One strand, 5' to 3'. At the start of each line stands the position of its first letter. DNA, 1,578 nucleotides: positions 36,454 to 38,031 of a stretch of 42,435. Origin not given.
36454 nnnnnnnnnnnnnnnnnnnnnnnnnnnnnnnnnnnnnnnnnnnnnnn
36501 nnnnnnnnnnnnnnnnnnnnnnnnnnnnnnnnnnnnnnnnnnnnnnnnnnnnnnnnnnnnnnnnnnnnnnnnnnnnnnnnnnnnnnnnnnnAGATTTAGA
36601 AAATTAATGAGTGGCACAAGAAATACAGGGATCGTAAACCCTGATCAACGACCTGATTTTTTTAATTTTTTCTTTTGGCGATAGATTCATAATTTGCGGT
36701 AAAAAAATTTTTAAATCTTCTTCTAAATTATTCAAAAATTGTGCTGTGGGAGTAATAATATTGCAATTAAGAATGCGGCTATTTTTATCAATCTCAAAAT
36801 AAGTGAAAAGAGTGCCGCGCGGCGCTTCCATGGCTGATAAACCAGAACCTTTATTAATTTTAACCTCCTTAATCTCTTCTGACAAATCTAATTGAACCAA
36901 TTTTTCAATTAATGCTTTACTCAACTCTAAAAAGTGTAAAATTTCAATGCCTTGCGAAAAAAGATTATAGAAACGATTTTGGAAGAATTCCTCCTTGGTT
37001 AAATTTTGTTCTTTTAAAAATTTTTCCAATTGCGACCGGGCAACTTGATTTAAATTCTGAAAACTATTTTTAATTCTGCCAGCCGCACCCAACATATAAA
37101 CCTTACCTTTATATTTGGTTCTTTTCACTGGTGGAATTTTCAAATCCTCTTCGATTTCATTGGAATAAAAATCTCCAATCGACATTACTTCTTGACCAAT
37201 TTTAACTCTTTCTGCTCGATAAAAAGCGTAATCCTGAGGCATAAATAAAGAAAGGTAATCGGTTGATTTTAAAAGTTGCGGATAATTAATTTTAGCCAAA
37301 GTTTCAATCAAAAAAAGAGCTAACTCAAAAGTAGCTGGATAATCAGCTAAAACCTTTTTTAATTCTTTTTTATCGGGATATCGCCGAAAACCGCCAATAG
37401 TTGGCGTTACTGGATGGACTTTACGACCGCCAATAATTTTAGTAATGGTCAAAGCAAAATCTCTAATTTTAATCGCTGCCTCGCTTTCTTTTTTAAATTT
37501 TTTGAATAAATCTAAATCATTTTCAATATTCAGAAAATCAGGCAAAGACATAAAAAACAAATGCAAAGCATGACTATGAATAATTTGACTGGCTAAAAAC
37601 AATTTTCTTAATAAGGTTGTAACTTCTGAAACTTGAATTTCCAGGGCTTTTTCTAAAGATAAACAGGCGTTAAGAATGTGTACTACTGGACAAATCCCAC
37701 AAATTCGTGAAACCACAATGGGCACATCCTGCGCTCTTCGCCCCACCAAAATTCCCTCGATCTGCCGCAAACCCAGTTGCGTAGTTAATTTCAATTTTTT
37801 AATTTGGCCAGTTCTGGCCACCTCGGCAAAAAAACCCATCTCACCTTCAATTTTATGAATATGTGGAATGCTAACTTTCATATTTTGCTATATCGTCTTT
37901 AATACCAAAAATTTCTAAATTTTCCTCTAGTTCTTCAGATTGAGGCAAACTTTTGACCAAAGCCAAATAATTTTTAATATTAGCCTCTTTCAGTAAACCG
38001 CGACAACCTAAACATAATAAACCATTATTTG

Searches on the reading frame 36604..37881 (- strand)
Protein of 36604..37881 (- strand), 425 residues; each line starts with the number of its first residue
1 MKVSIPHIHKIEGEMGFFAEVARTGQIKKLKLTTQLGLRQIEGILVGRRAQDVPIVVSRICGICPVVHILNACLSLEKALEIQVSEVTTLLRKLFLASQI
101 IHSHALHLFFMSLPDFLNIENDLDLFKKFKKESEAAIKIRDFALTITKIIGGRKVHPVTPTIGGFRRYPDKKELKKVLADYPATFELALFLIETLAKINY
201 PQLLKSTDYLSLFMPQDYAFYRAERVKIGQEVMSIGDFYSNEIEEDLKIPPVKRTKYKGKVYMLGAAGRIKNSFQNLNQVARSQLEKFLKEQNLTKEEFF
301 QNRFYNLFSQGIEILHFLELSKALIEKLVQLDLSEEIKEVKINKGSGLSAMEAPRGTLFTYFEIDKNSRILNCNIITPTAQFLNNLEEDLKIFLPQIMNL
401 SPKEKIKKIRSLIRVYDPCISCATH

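Call 3: search_protein_families(library=pfam, proteins=[window:36604-37881:-], max_evalue=0.01)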
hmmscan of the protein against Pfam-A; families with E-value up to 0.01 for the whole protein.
window:36604-37881:- (425 aa): 2 families
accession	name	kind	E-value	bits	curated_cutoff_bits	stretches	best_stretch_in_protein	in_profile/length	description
PF00374.24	NiFeSe_Hases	-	1.7e-32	113.5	25.8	2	39-124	1-86/508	Nickel-dependent hydrogenase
PF00346.24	Complex1_49kDa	-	0.0047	16.5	24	0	337-386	194-243/271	Respiratory-chain NADH dehydrogenase, 49 Kd subunit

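Call 4: search_protein_families(library=ncbifam, proteins=[window:36604-37881:-], max_evalue=0.01)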
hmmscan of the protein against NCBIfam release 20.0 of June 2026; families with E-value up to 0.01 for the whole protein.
window:36604-37881:- (425 aa): 11 families
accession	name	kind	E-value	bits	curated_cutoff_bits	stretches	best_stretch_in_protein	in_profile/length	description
NF040828.1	sulfhyd_ShyA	equivalog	1.5e-61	208.6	700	1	2-425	2-411/415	NAD(P)-dependent hydrogenase/sulfhydrogenase 2 subunit alpha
NF040832.1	sulfhyd_HydA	equivalog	1e-57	196.2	880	1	3-425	5-422/426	NADPH-dependent hydrogenase/sulfhydrogenase 1 subunit alpha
TIGR03295.1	frhA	equivalog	3.3e-37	128.4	392.5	2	5-177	7-174/412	coenzyme F420 hydrogenase subunit alpha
NF041785.2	VhuA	equivalog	3.3e-36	124.8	800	1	2-388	3-407/418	F420-non-reducing hydrogenase Vhu subunit A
NF033181.1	NiFeSe_hydrog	equivalog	3.5e-32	111.9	600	2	2-182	3-175/507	nickel-dependent hydrogenase large subunit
NF045518.1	H2_NiFeSe_large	exception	2.9e-29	102.2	780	2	1-131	2-130/485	NiFeSe hydrogenase large subunit HysA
NF007778.0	PRK10467.1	equivalog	3.7e-18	65.1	969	1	2-124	4-124/567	hydrogenase 2 large subunit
NF007550.0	PRK10170.1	equivalog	1.4e-15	56.7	1101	1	7-124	23-139/597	Ni/Fe-hydrogenase large subunit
NF004739.1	PRK06075.1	equivalog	3.8e-05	22.6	360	0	52-171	52-159/384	NADH-quinone oxidoreductase subunit D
NF041786.2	VhuU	equivalog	0.00026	20.7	70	1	410-425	12-27/45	F420-non-reducing hydrogenase selenoprotein subunit VhuU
TIGR01962.1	NuoD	equivalog_domain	0.0075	15.2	459.35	0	56-108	58-110/386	NADH dehydrogenase (quinone) subunit D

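Call 9: search_solved_structures(query=window:36604-37881:-, max_evalue=0.00001, show_alignments=2)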
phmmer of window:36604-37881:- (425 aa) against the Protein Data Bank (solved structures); distinct sequences matched with E-value up to 0.00001: 67 (the best 60 are shown).
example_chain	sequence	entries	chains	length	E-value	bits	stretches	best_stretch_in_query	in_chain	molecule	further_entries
9e1j_B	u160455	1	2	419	2.6e-54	188.3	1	3-425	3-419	Sulfhydrogenase 1 subunit alpha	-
9e15_B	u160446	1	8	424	2.6e-54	188.2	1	3-425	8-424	Sulfhydrogenase 1 subunit alpha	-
9nez_D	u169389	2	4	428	2.7e-54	188.2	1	3-425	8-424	Sulfhydrogenase 1 subunit alpha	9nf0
5yxy_A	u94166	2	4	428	1.7e-48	169.1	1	3-425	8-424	Cytosolic NiFe-hydrogenase, alpha subunit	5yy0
5odc_F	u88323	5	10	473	7.5e-39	137.4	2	2-198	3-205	Methyl-viologen reducing hydrogenase subunit A | Methyl-viologen reducing hydrogenase, subunit A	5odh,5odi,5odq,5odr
9sw2_F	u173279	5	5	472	3.7e-32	115.3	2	2-194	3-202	F420-non-reducing hydrogenase subunit A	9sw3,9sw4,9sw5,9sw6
7t2r_D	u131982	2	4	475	5.6e-32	114.7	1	2-425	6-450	NiFe hydrogenase large subunit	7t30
5xf9_D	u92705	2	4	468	1.1e-30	110.5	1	3-425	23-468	NAD-reducing hydrogenase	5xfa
9sfi_g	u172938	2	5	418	1.1e-27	100.5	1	2-387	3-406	Coenzyme F420-reducing hydrogenase, alpha subunit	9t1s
6qgr_A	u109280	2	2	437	1.9e-24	89.9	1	10-180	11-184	Coenzyme F420 hydrogenase subunit alpha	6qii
6qgt_A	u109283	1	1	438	2.1e-24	89.8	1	9-180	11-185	F420-reducing hydrogenase, subunit alpha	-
4ci0_A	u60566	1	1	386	1.5e-21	80.4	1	10-166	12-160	F420-REDUCING HYDROGENASE, SUBUNIT ALPHA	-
3zfs_A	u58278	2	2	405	1.8e-21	80.1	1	10-166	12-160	F420-REDUCING HYDROGENASE, SUBUNIT ALPHA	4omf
9r51_A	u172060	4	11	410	5.9e-20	75.1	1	11-172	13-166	F420-reducing [NiFe]-hydrogenase from Methanothermococcus thermolithotrophicus subunit alp | F420-reducing [NiFe]-hydrogenase from Methanothermococcus thermolit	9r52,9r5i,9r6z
5jsu_B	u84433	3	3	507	3.2e-19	72.7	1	3-186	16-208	Periplasmic [NiFeSe] hydrogenase, large subunit, selenocysteine-containing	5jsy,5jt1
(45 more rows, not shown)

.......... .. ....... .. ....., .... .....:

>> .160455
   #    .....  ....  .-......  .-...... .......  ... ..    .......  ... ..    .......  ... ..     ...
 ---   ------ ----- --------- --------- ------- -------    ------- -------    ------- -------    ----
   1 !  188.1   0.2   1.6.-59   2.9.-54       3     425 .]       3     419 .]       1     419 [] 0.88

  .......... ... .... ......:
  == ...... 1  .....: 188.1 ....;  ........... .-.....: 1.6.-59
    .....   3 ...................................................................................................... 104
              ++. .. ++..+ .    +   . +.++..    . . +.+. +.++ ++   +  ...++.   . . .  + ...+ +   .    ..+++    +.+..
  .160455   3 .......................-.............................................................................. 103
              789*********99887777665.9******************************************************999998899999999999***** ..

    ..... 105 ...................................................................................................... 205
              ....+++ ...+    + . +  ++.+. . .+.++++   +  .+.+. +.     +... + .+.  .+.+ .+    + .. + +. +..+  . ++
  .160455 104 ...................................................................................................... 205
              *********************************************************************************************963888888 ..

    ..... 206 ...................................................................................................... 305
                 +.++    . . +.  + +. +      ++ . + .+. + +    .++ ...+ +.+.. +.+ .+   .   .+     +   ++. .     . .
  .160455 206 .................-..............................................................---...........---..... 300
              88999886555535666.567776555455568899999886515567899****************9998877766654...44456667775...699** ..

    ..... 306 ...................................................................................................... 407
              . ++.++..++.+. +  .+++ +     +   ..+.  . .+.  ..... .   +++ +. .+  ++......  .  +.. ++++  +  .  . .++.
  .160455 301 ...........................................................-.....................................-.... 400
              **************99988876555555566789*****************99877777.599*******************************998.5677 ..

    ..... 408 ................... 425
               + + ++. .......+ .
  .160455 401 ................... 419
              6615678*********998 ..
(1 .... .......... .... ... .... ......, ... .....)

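Call 11: find_homologous_proteins(query=window:36604-37881:-, max_evalue=1e-30)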
Query window:36604-37881:- (425 aa): 6067 proteins with E <= 1e-30 among 8000 candidates; the best 120 are listed.
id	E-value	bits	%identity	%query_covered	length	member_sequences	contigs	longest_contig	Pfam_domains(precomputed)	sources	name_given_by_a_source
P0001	4.7e-276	933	100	100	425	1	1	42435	PF00374.25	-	-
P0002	8.1e-197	672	71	100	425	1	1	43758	PF00374.25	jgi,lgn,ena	-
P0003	1.6e-192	658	70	100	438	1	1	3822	PF00374.25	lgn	-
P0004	1.6e-187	642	68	100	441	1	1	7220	PF00374.25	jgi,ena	-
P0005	1.2e-181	622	65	100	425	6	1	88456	PF00374.25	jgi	-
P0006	6.9e-180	617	65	100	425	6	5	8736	PF00374.25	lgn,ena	-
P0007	1.2e-179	616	64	100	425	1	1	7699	PF00374.25,PF00346.25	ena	-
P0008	5.8e-178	610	64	100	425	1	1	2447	PF00374.25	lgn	-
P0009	6.5e-178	610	63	97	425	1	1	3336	PF00374.25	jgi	jgi:coenzyme F420-reducing hydrogenase alpha subunit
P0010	1.4e-177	609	62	100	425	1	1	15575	PF00374.25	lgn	-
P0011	9.0e-177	606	63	97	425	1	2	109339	PF00374.25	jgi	-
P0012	1.2e-175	603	63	100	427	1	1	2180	PF00374.25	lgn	-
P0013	1.6e-175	602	64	100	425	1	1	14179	PF00374.25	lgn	-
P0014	4.5e-175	601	63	100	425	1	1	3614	PF00374.25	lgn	-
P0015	1.2e-174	599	62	100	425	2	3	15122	PF00374.25,PF00346.25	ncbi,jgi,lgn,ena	-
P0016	1.7e-174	599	63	97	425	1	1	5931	PF00374.25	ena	-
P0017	8.6e-174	597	62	100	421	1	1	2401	PF00374.25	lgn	-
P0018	1.2e-173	596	63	100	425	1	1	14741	PF00374.25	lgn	-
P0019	1.5e-173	596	63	100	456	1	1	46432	PF00374.25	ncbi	-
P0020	1.8e-173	596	64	100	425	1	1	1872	PF00374.25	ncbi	-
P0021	1.9e-173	595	62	100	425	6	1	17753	PF00374.25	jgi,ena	-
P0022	2.3e-173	595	62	100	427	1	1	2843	PF00374.25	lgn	-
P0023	2.4e-173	595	63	100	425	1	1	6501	PF00374.25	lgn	-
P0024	3.5e-173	595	62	100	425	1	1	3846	PF00374.25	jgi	jgi:coenzyme F420-reducing hydrogenase alpha subunit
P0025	4.2e-173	594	63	100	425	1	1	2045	PF00374.25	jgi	-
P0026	4.4e-173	594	62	100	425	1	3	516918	PF00374.25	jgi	jgi:coenzyme F420-reducing hydrogenase alpha subunit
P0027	4.4e-173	594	62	100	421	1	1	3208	PF00374.25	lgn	-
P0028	5.2e-173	594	63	100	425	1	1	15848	PF00374.25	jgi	jgi:coenzyme F420-reducing hydrogenase alpha subunit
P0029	5.5e-173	594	63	100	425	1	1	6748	PF00374.25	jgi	-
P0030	7.5e-173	593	62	97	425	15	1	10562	PF00374.25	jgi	-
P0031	1.3e-172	593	62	100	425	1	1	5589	PF00374.25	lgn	-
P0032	1.5e-172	592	64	100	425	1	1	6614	PF00374.25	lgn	-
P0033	1.5e-172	592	71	88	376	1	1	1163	PF00374.25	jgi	jgi:coenzyme F420-reducing hydrogenase alpha subunit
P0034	1.7e-172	592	62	100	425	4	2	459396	PF00374.25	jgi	jgi:coenzyme F420-reducing hydrogenase alpha subunit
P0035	2.2e-172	592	63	100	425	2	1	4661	PF00374.25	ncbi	-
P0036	2.3e-172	592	62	100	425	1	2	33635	PF00374.25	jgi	jgi:coenzyme F420-reducing hydrogenase alpha subunit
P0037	2.6e-172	592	62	100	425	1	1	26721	PF00374.25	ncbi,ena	-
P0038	2.6e-172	592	63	100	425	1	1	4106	PF00374.25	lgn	-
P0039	3.1e-172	591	62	100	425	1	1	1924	PF00374.25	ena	-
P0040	4.0e-172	591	62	100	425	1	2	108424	PF00374.25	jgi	jgi:coenzyme F420-reducing hydrogenase alpha subunit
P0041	7.8e-172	590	61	100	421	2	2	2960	PF00374.25,PF00346.25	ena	-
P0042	7.9e-172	590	63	97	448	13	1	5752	PF00374.25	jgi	-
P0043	8.4e-172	590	62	100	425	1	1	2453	PF00374.25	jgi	jgi:coenzyme F420-reducing hydrogenase alpha subunit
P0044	9.5e-172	590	62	100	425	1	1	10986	PF00374.25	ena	-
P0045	1.1e-171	590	61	100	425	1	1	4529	PF00374.25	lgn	-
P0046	1.2e-171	590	62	100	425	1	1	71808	PF00374.25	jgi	jgi:coenzyme F420-reducing hydrogenase alpha subunit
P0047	1.2e-171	590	62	100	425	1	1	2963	PF00374.25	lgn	-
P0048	1.4e-171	589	60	100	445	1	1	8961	PF00374.25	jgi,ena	-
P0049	1.5e-171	589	62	100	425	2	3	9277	PF00374.25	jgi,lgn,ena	-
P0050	1.6e-171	589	62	100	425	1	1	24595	PF00374.25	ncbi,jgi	-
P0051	1.7e-171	589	63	100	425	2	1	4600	PF00374.25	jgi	jgi:coenzyme F420-reducing hydrogenase alpha subunit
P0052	1.8e-171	589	63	100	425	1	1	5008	PF00374.25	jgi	-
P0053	1.9e-171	589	62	100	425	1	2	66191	PF00374.25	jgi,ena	-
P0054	2.6e-171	588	62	100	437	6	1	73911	PF00374.25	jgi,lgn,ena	-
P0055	2.8e-171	588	60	100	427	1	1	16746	PF00374.25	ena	-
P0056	3.2e-171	588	62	100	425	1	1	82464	PF00374.25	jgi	-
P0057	4.5e-171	588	62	100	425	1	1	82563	PF00374.25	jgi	jgi:coenzyme F420-reducing hydrogenase alpha subunit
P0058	4.8e-171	588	61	97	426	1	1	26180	PF00374.25,PF00346.25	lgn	-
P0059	5.0e-171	587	61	100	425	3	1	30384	PF00374.25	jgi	jgi:coenzyme F420-reducing hydrogenase alpha subunit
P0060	5.1e-171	587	62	100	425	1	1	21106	PF00374.25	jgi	jgi:coenzyme F420-reducing hydrogenase alpha subunit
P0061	5.3e-171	587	61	100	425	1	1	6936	PF00374.25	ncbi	-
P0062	5.4e-171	587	61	100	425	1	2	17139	PF00374.25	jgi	jgi:coenzyme F420-reducing hydrogenase alpha subunit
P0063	6.3e-171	587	62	100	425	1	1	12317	PF00374.25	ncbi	-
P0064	6.7e-171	587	62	100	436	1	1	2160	PF00374.25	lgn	-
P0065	6.9e-171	587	61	100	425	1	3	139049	PF00374.25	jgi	jgi:coenzyme F420-reducing hydrogenase alpha subunit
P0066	8.7e-171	587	63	100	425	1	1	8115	PF00374.25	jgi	jgi:coenzyme F420-reducing hydrogenase alpha subunit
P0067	1.1e-170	586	61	100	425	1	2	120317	PF00374.25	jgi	jgi:coenzyme F420-reducing hydrogenase alpha subunit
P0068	3.3e-170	585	61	100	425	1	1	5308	PF00374.25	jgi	-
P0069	3.6e-170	585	61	100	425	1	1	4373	PF00374.25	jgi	jgi:coenzyme F420-reducing hydrogenase alpha subunit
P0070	3.6e-170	585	61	100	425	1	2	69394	PF00374.25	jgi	jgi:coenzyme F420-reducing hydrogenase alpha subunit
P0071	4.2e-170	584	62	100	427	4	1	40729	PF00374.25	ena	-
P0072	5.1e-170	584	62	100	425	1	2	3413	PF00374.25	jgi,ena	-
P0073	6.0e-170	584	61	100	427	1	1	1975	PF00374.25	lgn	-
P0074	6.4e-170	584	63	100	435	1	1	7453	PF00374.25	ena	-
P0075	6.7e-170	584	62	100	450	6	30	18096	PF00374.25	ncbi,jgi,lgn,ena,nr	ncbi:MAG: hypothetical protein AUJ24_02280 [Parcubacteria group bacterium CG1_02_36_42]|nr:MAG: hypo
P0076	7.4e-170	584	62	100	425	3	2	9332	PF00374.25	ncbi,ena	-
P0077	7.5e-170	584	61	100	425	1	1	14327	PF00374.25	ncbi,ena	-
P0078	1.0e-169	583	62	100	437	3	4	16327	PF00374.25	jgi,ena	-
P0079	1.2e-169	583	62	100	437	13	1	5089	PF00374.25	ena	-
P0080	2.1e-169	582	61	100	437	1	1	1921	PF00374.25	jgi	-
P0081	3.2e-169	582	61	100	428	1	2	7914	PF00374.25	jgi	-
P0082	5.4e-169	581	62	100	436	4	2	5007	PF00374.25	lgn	-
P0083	6.2e-169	581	61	100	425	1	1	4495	PF00374.25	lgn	-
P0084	1.1e-168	580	61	100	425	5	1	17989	PF00374.25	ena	-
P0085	1.3e-168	579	60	100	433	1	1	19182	PF00374.25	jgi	-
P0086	1.8e-168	579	61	100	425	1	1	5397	PF00374.25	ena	-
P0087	2.0e-168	579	60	100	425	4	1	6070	PF00374.25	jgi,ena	-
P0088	3.5e-168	578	61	100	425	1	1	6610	PF00374.25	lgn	-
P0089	3.8e-168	578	61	100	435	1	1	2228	PF00374.25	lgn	-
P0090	4.2e-168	578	61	97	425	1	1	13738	PF00374.25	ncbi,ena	-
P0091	4.2e-168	578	62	100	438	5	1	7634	PF00374.25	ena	-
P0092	4.4e-168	578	60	100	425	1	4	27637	PF00374.25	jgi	jgi:coenzyme F420-reducing hydrogenase alpha subunit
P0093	4.5e-168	578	61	100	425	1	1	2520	PF00374.25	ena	-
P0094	4.7e-168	578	60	100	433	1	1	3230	PF00374.25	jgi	jgi:coenzyme F420-reducing hydrogenase alpha subunit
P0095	5.6e-168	577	60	100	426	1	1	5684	PF00374.25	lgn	-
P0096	6.7e-168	577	59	100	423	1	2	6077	PF00374.25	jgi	-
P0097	7.7e-168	577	60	100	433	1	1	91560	PF00374.25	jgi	jgi:coenzyme F420-reducing hydrogenase alpha subunit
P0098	1.2e-167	576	59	100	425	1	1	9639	PF00374.25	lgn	-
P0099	1.3e-167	576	60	100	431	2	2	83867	PF00374.25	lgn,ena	-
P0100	1.9e-167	576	60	100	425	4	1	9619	PF00374.25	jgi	-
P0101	1.9e-167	576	60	100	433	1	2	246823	PF00374.25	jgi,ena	-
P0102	2.6e-167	575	63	100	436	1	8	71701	PF00374.25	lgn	-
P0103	2.6e-167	575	61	100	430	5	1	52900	PF00374.25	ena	-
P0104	2.7e-167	575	61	100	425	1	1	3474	PF00374.25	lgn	-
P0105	2.9e-167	575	60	100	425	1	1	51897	PF00374.25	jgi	jgi:coenzyme F420-reducing hydrogenase alpha subunit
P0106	3.0e-167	575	61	100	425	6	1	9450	PF00374.25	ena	-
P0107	4.5e-167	574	60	100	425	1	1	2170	PF00374.25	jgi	jgi:coenzyme F420-reducing hydrogenase alpha subunit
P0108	4.6e-167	574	61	100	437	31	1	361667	PF00374.25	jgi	jgi:sulfhydrogenase subunit alpha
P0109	5.2e-167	574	60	100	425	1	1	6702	PF00374.25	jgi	-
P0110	5.7e-167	574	62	100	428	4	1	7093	PF00374.25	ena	-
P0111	9.1e-167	573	60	100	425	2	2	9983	PF00374.25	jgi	jgi:sulfhydrogenase subunit alpha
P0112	1.1e-166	573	61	100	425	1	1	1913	PF00374.25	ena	-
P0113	1.2e-166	573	60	100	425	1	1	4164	PF00374.25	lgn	-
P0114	1.4e-166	573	60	100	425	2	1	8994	PF00374.25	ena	-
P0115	1.4e-166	573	60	100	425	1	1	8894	PF00374.25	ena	-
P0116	1.5e-166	573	61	100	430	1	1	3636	PF00374.25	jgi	jgi:coenzyme F420-reducing hydrogenase alpha subunit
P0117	1.5e-166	573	60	100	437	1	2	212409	PF00374.25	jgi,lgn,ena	jgi:coenzyme F420-reducing hydrogenase alpha subunit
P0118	1.8e-166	572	60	100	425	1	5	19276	PF00374.25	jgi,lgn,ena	-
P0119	2.0e-166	572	59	100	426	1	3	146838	PF00374.25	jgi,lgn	jgi:coenzyme F420-reducing hydrogenase alpha subunit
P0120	2.0e-166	572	60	100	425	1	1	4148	PF00374.25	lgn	-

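Call 12: find_encoding_contigs(protein=P0002, flank=8000, max_places=2)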
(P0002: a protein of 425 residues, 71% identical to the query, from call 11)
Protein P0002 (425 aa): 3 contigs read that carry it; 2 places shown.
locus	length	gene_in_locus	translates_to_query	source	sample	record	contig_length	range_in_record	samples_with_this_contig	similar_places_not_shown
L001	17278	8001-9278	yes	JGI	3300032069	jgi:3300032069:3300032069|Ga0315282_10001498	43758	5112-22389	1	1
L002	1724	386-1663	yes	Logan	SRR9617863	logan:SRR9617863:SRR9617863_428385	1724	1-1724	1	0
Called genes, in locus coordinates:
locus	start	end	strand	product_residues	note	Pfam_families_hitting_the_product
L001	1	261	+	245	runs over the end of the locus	-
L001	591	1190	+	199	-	PF01728:FtsJ, PF13489:Methyltransf_23, PF13847:Methyltransf_31, PF13649:Methyltransf_25 (weak)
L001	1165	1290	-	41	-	-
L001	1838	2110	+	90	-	-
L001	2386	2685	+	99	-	-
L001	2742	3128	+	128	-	-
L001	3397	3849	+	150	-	PF03449:GreA_GreB_N, PF01272:GreA_GreB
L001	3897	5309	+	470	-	PF00091:Tubulin, PF12327:FtsZ_C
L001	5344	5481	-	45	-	-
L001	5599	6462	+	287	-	PF01256:Carb_kinase, PF08543:Phos_pyr_kin (weak), PF02110:HK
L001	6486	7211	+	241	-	PF19927:DUF6390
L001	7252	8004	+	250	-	PF01058:Oxidored_q6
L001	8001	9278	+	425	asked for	PF00374:NiFeSe_Hases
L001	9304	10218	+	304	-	PF00890:FAD_binding_2 (weak), PF01134:GIDA (faint), PF01266:DAO (faint), PF01946:Thi4 (faint), PF07992:Pyr_redox_2, PF12831:FAD_oxidored, PF13738:Pyr_redox_3, PF00070:Pyr_redox, +2 more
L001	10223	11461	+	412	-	PF03952:Enolase_N, PF00113:Enolase_C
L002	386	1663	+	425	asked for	PF00374:NiFeSe_Hases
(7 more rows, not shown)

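Call 13: find_encoding_contigs(protein=P0026, flank=8000, max_places=2)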
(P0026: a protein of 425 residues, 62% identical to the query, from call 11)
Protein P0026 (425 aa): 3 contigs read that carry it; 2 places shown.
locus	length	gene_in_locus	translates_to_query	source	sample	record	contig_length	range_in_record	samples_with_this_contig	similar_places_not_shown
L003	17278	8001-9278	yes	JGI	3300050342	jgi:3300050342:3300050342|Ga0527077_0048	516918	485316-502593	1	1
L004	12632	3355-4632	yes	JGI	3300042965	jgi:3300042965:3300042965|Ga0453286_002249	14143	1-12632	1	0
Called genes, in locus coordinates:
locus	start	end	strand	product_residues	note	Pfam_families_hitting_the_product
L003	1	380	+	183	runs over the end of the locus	-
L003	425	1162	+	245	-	PF01442:Apolipoprotein (faint)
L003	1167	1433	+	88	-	-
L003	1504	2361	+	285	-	PF02582:DUF155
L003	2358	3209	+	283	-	PF01875:Memo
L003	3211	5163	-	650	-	PF00580:UvrD-helicase (weak), PF13086:AAA_11, PF13245:AAA_19, PF13604:AAA_30, PF13087:AAA_12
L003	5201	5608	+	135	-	PF11969:DcpS_C, PF01230:HIT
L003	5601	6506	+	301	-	PF00892:EamA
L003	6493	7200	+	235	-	PF19927:DUF6390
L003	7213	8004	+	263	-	PF01058:Oxidored_q6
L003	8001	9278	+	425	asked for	PF00374:NiFeSe_Hases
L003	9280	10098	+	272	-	PF22357:AF1548-like_C (weak)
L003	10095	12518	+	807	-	PF00690:Cation_ATPase_N, PF00122:E1-E2_ATPase, PF08282:Hydrolase_3 (faint), PF00702:Hydrolase, PF13246:Cation_ATPase, PF00689:Cation_ATPase_C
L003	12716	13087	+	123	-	-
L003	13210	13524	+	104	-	PF03091:CutA1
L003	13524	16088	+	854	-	PF00690:Cation_ATPase_N, PF00122:E1-E2_ATPase, PF12710:HAD (faint), PF00702:Hydrolase, PF13246:Cation_ATPase, PF08282:Hydrolase_3 (faint), PF00689:Cation_ATPase_C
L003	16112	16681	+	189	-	PF04542:Sigma70_r2, PF08281:Sigma70_r4_2, PF04545:Sigma70_r4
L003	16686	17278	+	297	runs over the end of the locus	PF00188:CAP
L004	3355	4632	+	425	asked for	PF00374:NiFeSe_Hases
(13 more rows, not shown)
